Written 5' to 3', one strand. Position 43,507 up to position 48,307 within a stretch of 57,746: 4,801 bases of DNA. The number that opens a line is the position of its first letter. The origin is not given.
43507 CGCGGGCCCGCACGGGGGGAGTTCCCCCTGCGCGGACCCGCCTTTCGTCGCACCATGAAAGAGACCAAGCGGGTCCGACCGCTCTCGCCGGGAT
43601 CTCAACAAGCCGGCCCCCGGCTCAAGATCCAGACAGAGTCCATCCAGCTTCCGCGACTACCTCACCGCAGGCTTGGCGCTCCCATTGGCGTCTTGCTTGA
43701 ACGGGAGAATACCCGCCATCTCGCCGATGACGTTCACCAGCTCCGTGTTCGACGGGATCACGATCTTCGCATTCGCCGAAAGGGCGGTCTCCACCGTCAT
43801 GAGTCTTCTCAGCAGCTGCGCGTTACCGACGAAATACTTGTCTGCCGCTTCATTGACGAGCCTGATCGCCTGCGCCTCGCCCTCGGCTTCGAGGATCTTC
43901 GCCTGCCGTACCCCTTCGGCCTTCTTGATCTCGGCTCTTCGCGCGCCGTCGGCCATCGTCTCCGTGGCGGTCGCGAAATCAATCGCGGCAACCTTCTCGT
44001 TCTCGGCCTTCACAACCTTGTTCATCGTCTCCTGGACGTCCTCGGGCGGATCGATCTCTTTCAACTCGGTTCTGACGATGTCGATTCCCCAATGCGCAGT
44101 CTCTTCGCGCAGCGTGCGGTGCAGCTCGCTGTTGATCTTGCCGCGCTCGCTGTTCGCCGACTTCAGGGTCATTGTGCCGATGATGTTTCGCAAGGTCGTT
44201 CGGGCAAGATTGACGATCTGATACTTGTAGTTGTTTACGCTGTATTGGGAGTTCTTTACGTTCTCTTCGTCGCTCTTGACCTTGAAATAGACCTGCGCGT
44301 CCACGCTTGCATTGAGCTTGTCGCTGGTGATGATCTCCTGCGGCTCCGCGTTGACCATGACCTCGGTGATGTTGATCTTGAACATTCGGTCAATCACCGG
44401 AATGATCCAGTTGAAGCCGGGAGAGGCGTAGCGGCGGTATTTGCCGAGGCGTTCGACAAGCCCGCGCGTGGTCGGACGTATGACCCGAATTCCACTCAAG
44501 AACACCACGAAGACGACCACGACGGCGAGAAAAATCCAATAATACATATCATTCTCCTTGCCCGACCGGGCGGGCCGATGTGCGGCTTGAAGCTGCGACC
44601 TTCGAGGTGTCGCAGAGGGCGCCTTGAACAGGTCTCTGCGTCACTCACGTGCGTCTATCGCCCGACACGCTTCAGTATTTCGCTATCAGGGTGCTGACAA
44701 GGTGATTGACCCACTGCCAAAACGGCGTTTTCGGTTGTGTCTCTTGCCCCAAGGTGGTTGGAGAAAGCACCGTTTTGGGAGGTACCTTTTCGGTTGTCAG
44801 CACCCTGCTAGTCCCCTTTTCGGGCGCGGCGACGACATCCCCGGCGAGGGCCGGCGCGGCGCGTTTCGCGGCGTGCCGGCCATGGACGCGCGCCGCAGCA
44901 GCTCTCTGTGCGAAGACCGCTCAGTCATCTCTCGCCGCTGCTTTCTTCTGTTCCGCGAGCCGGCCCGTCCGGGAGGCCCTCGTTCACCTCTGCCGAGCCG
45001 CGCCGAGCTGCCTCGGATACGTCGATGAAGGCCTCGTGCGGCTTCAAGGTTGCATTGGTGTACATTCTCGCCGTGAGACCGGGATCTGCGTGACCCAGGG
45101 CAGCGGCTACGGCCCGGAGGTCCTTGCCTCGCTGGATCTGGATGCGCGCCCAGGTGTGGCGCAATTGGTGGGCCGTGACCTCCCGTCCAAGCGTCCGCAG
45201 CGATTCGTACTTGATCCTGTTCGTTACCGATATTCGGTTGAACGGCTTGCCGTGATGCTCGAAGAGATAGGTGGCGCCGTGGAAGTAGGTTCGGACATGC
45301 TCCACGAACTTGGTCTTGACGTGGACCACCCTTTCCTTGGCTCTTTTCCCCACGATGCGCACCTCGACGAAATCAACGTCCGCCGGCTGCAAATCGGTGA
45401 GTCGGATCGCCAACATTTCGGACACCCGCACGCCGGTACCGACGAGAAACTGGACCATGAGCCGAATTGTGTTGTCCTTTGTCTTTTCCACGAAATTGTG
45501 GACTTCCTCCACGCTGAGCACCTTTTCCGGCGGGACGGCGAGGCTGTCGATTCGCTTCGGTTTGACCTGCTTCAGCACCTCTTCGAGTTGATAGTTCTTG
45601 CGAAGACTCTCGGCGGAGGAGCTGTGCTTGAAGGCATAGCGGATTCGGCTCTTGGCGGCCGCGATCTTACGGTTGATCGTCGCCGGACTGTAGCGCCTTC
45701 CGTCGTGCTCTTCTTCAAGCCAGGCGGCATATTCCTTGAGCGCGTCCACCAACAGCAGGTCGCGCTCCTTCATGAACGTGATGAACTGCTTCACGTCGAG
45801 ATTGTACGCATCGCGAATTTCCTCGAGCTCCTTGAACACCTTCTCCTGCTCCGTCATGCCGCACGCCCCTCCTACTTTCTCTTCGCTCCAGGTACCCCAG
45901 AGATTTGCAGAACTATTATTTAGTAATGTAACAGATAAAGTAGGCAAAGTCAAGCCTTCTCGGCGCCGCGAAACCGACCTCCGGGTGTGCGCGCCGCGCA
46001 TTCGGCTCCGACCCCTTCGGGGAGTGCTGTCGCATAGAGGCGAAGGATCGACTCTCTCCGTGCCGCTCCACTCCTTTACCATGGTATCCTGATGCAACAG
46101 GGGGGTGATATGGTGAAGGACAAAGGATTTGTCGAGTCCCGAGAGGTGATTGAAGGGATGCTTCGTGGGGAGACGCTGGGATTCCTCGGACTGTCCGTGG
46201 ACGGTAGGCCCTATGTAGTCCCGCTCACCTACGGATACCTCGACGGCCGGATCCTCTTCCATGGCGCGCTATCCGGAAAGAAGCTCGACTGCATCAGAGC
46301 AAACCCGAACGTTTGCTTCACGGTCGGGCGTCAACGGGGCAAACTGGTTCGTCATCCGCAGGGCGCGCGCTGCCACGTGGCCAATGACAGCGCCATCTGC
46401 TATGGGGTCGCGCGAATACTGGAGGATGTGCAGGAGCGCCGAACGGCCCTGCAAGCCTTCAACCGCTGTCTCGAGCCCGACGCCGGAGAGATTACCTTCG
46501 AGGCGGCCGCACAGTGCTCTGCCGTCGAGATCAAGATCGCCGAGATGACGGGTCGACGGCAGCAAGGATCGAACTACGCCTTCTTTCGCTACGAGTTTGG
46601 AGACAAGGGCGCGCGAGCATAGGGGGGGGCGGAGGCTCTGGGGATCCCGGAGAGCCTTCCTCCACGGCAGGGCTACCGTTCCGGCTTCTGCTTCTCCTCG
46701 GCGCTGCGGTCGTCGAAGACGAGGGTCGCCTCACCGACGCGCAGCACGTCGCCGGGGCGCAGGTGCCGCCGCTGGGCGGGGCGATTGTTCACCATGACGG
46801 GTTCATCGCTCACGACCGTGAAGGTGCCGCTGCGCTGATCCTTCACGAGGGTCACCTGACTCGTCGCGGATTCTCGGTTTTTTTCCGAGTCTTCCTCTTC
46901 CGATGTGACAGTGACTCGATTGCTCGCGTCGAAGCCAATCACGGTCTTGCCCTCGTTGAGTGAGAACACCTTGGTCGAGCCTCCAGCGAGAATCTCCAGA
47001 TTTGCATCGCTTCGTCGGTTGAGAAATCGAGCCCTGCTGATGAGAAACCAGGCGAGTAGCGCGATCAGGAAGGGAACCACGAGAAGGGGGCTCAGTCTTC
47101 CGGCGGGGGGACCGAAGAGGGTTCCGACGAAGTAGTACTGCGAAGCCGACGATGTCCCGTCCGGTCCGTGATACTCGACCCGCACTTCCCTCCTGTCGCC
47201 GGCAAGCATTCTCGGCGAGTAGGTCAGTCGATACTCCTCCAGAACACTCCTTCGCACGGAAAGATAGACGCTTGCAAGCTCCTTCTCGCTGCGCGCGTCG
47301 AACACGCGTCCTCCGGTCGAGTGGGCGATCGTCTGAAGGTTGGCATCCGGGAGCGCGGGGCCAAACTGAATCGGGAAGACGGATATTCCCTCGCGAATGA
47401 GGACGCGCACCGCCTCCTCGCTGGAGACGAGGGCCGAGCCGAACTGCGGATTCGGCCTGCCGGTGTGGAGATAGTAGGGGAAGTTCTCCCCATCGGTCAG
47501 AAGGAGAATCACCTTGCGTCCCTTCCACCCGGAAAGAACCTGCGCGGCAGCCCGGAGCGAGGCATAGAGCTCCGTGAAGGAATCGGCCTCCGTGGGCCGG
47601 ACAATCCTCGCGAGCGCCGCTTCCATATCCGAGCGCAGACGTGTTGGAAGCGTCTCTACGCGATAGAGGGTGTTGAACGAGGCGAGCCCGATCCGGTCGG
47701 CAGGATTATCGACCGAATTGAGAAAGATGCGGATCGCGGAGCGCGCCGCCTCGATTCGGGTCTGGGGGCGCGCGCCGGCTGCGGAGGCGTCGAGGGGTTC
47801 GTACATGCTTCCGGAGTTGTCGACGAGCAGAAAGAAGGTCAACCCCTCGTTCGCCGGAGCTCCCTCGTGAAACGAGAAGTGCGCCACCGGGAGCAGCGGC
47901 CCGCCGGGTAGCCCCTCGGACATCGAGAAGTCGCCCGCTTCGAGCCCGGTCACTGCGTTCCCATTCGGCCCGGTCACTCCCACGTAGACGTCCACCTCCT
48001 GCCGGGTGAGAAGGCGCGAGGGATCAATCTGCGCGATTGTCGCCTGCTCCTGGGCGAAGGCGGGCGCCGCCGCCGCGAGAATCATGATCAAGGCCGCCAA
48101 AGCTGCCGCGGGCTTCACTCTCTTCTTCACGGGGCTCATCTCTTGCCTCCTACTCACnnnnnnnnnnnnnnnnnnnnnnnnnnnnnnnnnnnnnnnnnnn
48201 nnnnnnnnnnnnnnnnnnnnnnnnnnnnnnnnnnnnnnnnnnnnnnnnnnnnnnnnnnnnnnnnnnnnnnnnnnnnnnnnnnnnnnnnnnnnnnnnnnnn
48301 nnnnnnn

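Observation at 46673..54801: Eight-gene FHA / vWA / Hanks-kinase / PPP-phosphatase cluster with DNA-binding-type outputs: candidate undescribed phosphothreonine signalling (or conflict) system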

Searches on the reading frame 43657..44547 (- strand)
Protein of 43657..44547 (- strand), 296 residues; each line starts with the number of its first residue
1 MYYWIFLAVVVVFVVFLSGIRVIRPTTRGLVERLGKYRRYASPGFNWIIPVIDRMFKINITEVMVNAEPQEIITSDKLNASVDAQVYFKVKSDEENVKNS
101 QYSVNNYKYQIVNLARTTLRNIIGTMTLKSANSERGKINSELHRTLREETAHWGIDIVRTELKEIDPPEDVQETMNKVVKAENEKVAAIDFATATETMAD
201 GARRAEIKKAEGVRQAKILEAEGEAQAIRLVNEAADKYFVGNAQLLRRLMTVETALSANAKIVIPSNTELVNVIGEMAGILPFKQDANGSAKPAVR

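Call 49: search_protein_families(library=pfam, proteins=[window:43657-44547:-], max_evalue=0.001)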
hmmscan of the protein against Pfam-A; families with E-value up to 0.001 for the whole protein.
window:43657-44547:- (296 aa): 1 family
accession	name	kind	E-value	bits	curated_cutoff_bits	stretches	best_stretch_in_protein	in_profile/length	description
PF01145.31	Band_7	-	2.3e-36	125.9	23.6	1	22-194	2-174/176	SPFH domain / Band 7 family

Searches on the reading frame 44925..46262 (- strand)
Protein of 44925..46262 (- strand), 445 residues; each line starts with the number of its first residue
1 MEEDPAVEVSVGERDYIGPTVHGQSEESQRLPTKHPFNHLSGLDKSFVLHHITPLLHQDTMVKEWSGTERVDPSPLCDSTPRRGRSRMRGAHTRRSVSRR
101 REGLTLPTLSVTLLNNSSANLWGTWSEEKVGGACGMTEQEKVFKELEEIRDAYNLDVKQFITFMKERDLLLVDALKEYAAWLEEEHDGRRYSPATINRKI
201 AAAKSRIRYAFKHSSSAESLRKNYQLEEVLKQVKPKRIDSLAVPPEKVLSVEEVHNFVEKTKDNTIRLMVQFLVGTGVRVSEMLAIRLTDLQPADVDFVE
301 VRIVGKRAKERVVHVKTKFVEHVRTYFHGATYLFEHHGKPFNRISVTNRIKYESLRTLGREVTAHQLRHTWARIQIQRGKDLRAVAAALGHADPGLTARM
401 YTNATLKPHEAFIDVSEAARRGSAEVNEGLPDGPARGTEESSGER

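Call 49: search_protein_families(library=pfam, proteins=[window:44925-46262:-], max_evalue=0.001)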
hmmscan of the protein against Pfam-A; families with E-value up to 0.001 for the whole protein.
window:44925-46262:- (445 aa): 2 families
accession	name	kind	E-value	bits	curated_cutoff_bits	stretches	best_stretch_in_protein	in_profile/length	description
PF00589.27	Phage_integrase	-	2.7e-22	79.8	27.1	1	252-405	6-169/172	Phage integrase family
PF02899.23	Phage_int_SAM_1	-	0.0008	20.1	22.3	0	151-210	20-79/83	Phage integrase, N-terminal SAM-like domain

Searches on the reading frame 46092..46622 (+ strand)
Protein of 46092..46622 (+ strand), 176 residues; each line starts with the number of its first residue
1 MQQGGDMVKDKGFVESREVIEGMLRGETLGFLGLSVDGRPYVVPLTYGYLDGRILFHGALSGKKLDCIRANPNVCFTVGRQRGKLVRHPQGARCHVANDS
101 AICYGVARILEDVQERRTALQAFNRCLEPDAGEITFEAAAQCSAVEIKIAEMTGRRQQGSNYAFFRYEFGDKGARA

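Call 49: search_protein_families(library=pfam, proteins=[window:46092-46622:+], max_evalue=0.001)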
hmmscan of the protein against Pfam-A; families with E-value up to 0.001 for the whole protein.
window:46092-46622:+ (176 aa): 2 families
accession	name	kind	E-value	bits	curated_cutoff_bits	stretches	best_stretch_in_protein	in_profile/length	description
PF12900.13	Pyridox_ox_2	-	1.1e-17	64.8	27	1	17-156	2-140/140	Pyridoxamine 5'-phosphate oxidase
PF01243.27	PNPOx_N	-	2.1e-07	31.8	28.1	1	20-124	5-90/120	Pyridoxamine 5'-phosphate oxidase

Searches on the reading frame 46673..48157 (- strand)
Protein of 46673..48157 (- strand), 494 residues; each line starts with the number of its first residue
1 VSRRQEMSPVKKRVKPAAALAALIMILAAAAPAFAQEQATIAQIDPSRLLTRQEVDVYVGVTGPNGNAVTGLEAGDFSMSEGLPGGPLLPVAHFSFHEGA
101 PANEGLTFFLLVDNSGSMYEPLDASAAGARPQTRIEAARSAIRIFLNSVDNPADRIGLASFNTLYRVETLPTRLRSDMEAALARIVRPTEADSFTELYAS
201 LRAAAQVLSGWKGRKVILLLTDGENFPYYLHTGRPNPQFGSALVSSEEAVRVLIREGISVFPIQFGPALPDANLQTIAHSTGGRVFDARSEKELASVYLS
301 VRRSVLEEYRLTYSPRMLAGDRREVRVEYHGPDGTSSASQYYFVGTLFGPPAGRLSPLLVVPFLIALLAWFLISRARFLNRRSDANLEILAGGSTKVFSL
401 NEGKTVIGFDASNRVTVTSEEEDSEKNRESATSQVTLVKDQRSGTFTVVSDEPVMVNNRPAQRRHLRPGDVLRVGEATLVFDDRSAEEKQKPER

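Call 3: search_protein_families(library=pfam, proteins=[window:46673-48157:-], max_evalue=0.1)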
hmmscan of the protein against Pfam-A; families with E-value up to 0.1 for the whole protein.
window:46673-48157:- (494 aa): 4 families
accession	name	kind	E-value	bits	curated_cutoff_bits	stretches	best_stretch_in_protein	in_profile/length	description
PF13519.12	VWA_2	-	5e-14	53.3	27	1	110-224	3-107/107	von Willebrand factor type A domain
PF00092.34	VWA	-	3.5e-13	50.6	23.8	1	110-297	4-171/174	von Willebrand factor type A domain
PF16697.10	Yop-YscD_cpl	-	0.044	14.5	33.2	1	395-483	9-92/94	Inner membrane component of T3SS, cytoplasmic domain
PF13663.11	DUF4148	-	0.074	13.9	27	0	13-55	4-41/62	Domain of unknown function (DUF4148)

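Call 4: search_protein_families(library=ncbifam, proteins=[window:46673-48157:-], max_evalue=0.1)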
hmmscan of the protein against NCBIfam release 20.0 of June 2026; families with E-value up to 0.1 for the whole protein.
window:46673-48157:- (494 aa): 6 families
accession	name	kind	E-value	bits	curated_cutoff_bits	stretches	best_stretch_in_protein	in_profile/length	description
TIGR03436.1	acidobact_VWFA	subfamily_domain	4.1e-17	62.7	81.25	1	53-333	8-312/324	VWA domain-containing protein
NF047508.1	VWA_BatA_Lepto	exception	7.1e-07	28.5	380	1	103-316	86-282/315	VWA domain-containing protein BatA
NF010238.0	PRK13685.1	subfamily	0.00015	20.9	432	1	109-304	100-297/335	hypothetical protein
TIGR00868.1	hCaCC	subfamily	0.061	11.1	900.85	0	132-294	320-466/863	calcium-activated chloride channel protein 1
NF011682.0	PRK15102.1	equivalog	0.068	11.2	909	0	433-474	695-735/829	trimethylamine-N-oxide reductase TorA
NF033757.1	gliding_CglB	equivalog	0.098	11.6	200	0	108-132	37-61/402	adventurous gliding motility lipoprotein CglB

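Call 5: search_protein_families(library=padloc, proteins=[window:46673-48157:-], max_evalue=0.01)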
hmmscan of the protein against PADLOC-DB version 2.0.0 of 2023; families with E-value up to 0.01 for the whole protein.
window:46673-48157:- (494 aa): 0 families

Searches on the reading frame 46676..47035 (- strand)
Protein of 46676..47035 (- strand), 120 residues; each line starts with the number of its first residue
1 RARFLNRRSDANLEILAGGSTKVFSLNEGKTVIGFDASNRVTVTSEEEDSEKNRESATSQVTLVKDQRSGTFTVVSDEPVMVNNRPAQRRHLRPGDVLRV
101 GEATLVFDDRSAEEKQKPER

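Call 39: search_solved_structures(query=A3, max_evalue=0.1, show_alignments=1)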
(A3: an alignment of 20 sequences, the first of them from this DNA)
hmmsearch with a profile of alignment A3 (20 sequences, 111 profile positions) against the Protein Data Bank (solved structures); distinct sequences matched with E-value up to 0.1: 12.
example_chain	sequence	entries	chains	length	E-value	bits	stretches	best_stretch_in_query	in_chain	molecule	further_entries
2lc1_A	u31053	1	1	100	8e-07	32.4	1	23-102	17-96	Putative uncharacterized protein TB39.8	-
3po8_A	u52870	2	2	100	8e-07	32.4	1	23-102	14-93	Putative uncharacterized protein TB39.8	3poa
3oun_A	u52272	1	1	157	3.4e-06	30.4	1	23-102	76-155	Putative uncharacterized protein TB39.8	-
1lgq_A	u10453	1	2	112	0.0004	23.7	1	21-95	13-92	cell cycle checkpoint protein CHFR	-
1lgp_A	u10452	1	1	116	0.00044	23.6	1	21-95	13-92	cell cycle checkpoint protein CHFR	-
9h4t_A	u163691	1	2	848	0.014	18.7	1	63-98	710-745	Trimethylamine-N-oxide reductase 1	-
6cah_A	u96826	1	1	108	0.037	17.4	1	32-107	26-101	ABC transporter ATP-binding/permease protein Rv1747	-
2kb3_A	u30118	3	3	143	0.057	16.8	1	22-103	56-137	Oxoglutarate dehydrogenase inhibitor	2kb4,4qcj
8p5x_G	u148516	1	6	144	0.058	16.8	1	22-103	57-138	Oxoglutarate dehydrogenase inhibitor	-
3hx1_A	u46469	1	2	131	0.071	16.5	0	23-97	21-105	Slr1951 protein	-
8p5r_G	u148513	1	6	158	0.085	16.2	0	23-103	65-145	Glycogen accumulation regulator GarA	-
2kkl_A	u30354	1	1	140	0.093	16.1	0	16-105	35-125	Uncharacterized protein Mb1858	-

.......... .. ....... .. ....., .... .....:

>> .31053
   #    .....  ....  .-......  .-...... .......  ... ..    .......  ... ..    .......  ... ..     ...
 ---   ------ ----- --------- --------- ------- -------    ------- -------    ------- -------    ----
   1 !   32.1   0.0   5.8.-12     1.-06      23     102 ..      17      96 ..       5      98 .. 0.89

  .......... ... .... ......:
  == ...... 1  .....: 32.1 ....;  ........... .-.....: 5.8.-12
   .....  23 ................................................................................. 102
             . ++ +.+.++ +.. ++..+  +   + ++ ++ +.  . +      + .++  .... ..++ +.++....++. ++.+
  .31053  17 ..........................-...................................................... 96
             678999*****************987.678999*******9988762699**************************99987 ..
